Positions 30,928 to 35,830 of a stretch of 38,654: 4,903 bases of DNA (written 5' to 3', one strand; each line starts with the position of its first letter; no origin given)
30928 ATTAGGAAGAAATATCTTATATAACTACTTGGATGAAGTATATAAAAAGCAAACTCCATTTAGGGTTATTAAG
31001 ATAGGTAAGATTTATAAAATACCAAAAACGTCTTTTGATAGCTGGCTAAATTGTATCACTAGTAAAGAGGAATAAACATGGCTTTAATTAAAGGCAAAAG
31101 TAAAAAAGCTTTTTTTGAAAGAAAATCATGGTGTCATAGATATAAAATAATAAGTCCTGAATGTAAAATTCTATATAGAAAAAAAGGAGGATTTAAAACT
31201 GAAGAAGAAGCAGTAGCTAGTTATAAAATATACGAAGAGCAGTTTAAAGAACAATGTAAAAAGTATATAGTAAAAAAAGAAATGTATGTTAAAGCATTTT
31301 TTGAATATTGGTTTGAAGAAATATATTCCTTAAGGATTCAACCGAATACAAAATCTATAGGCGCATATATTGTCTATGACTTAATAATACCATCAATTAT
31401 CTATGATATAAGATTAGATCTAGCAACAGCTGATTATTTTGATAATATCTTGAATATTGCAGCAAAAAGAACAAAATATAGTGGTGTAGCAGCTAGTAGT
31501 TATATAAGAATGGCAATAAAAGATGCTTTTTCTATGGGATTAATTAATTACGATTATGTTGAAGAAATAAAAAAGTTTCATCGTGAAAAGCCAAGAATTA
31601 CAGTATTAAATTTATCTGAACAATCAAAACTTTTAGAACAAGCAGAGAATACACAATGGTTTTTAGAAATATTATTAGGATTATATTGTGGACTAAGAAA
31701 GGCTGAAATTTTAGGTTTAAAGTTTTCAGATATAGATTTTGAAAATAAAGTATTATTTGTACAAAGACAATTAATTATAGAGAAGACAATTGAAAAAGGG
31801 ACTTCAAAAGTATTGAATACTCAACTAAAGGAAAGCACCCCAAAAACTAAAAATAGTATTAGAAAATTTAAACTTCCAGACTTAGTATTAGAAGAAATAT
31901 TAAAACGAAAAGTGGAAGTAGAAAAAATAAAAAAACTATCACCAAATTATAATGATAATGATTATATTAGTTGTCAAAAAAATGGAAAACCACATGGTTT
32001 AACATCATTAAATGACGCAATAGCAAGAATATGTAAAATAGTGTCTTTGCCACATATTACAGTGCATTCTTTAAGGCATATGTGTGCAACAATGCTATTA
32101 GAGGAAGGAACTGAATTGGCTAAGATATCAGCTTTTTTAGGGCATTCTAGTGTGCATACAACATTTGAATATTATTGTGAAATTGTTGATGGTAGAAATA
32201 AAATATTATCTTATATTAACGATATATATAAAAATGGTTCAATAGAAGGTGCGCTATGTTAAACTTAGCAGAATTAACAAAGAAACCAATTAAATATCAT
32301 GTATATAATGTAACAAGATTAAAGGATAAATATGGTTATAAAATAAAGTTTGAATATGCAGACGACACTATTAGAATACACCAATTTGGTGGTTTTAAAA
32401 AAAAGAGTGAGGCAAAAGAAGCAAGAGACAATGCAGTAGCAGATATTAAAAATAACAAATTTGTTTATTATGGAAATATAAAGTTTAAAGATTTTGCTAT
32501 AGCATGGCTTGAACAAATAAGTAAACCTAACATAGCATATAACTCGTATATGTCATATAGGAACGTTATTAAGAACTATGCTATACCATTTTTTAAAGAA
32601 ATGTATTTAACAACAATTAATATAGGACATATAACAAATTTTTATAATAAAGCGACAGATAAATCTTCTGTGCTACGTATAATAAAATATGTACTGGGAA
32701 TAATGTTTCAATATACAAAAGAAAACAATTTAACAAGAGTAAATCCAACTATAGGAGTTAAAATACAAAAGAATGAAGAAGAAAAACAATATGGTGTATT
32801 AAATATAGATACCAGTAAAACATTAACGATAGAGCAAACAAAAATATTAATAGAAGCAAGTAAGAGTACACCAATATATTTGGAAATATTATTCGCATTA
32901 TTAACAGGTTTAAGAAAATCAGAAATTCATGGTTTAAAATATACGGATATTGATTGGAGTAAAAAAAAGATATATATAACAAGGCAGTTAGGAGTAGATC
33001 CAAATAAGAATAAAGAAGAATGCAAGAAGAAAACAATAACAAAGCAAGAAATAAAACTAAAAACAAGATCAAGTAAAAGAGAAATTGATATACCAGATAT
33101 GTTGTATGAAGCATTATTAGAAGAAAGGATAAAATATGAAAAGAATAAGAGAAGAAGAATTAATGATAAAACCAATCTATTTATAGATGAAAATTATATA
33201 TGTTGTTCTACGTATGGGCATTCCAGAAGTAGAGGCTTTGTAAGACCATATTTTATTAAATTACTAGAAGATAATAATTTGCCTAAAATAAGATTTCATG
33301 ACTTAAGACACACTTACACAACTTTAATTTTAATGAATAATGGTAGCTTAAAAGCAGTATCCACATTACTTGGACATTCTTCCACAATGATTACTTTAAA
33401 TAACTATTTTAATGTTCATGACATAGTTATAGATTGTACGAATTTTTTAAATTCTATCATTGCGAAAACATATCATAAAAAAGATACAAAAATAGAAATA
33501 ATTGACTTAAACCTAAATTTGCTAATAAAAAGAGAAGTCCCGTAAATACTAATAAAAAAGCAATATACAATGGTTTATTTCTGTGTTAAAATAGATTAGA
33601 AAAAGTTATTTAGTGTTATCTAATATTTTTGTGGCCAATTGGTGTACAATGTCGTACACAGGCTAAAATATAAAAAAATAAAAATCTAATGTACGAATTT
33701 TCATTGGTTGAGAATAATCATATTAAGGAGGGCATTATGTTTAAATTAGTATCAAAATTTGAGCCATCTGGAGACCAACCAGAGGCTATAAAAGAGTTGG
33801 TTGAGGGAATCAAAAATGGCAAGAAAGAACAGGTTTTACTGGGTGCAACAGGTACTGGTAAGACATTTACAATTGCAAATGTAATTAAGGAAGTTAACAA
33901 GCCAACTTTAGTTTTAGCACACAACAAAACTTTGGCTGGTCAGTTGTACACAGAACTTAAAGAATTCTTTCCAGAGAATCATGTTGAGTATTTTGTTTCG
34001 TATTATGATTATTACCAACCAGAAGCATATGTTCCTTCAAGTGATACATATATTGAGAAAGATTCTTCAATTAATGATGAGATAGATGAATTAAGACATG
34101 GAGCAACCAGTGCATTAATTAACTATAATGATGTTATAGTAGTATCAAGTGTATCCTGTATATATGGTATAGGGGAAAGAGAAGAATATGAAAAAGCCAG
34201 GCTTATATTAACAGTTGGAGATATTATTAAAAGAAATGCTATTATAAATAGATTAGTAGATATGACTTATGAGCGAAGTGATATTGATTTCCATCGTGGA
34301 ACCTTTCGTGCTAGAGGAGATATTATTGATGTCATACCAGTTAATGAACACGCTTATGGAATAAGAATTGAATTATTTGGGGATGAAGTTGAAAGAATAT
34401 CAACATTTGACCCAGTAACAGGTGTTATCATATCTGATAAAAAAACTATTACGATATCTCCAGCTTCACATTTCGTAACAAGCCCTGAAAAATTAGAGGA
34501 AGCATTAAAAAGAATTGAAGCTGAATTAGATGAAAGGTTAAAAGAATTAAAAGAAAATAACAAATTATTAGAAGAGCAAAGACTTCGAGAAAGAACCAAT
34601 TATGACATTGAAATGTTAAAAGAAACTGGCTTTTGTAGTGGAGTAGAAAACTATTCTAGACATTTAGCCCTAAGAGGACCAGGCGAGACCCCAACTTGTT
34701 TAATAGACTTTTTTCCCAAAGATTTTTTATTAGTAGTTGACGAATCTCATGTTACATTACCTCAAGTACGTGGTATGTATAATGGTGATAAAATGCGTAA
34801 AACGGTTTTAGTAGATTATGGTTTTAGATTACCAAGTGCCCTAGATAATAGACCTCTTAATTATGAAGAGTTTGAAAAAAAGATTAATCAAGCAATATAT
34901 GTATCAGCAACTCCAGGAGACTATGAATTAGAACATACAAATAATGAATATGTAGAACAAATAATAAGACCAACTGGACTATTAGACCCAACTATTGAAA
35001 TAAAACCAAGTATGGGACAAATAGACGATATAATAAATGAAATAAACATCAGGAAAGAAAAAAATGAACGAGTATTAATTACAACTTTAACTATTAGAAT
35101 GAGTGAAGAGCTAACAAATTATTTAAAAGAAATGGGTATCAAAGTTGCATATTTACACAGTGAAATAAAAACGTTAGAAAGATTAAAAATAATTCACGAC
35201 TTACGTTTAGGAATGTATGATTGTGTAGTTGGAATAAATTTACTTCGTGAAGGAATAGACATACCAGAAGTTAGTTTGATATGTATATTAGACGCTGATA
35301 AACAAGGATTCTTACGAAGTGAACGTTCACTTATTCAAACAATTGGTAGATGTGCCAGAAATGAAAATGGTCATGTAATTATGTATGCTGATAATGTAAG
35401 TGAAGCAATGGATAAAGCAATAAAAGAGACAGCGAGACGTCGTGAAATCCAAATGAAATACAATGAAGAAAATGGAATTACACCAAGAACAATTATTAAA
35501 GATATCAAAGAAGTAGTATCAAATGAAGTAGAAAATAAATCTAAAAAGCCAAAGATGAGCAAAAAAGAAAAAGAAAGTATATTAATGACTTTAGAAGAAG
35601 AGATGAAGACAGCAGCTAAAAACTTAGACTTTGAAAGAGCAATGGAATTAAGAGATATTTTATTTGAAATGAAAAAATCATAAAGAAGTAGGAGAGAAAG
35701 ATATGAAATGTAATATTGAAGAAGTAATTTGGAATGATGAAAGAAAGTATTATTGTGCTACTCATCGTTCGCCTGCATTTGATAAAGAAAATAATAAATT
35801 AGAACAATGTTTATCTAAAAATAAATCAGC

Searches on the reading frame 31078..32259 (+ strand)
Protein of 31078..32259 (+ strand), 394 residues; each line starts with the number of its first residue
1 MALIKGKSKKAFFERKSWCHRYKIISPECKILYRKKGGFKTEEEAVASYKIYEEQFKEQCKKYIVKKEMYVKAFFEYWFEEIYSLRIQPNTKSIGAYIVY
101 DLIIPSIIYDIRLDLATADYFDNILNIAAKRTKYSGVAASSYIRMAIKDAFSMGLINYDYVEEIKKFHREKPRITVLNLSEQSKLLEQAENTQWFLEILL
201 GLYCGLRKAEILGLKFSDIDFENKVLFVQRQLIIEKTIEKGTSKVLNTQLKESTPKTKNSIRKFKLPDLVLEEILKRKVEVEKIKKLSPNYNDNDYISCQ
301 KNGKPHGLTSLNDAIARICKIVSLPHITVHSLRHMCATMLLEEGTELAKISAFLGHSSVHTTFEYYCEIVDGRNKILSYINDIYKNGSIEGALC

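Call 79: search_protein_families(library=pfam, proteins=[window:31078-32259:+], max_evalue=0.001)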
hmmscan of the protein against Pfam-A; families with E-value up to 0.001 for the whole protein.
window:31078-32259:+ (394 aa): 1 family
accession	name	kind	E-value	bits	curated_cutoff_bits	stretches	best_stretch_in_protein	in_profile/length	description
PF00589.27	Phage_integrase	-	5.4e-21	75.6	27.1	1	185-367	11-166/172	Phage integrase family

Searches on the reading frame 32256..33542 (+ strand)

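Call 79: search_protein_families(library=pfam, proteins=[window:32256-33542:+], max_evalue=0.001)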
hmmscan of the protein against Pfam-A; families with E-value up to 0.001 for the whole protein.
window:32256-33542:+ (429 aa): 2 families
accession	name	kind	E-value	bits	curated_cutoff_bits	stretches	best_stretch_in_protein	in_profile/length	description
PF00589.27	Phage_integrase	-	4.1e-18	66.2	27.1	1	189-387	2-168/172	Phage integrase family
PF14659.12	Phage_int_SAM_3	-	5.4e-11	43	22.6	1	77-132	2-56/58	Phage integrase, N-terminal SAM-like domain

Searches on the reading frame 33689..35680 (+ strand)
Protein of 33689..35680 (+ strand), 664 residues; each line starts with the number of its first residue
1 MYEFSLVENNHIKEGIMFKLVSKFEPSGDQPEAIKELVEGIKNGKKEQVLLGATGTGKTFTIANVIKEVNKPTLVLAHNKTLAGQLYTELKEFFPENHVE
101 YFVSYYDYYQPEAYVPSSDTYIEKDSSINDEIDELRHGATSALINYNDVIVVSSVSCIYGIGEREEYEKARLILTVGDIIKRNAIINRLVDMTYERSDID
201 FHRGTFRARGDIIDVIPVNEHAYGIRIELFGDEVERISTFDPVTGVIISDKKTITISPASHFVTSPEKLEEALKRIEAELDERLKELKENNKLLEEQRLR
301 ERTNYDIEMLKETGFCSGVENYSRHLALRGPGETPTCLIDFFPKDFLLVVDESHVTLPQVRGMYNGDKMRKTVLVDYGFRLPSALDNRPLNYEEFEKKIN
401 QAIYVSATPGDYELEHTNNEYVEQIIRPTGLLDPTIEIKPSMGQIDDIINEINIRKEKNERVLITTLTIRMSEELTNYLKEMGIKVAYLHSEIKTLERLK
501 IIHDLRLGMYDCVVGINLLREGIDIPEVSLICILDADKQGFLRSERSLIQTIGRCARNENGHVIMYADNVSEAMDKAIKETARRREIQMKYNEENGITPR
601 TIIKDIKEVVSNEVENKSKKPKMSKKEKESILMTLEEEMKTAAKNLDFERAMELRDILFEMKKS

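Call 79: search_protein_families(library=pfam, proteins=[window:33689-35680:+], max_evalue=0.001)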
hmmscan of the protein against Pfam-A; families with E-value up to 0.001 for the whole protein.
window:33689-35680:+ (664 aa): 7 families
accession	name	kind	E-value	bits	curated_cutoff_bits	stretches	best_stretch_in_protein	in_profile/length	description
PF17757.6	UvrB_inter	-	1.5e-31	108.8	22.9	1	173-262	2-91/91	UvrB interaction domain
PF12344.14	UvrB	-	8.5e-21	74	27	1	565-607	1-43/43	Ultra-violet resistance protein B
PF00271.37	Helicase_C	-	1.5e-20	73.9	23.5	1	446-558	4-109/110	Helicase conserved C-terminal domain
PF04851.21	ResIII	-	1.1e-14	55.1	22.5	1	24-122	2-104/164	Type III restriction enzyme, res subunit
PF02151.25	UVR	-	1.2e-07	31.7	21.5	1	634-661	6-33/36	UvrB/uvrC motif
PF00270.35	DEAD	-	2.4e-06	27.8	26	1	29-98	3-73/167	DEAD/DEAH box helicase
PF21090.3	P-loop_SecA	-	0.00084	19.4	27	1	444-502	18-75/205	SecA P-loop domain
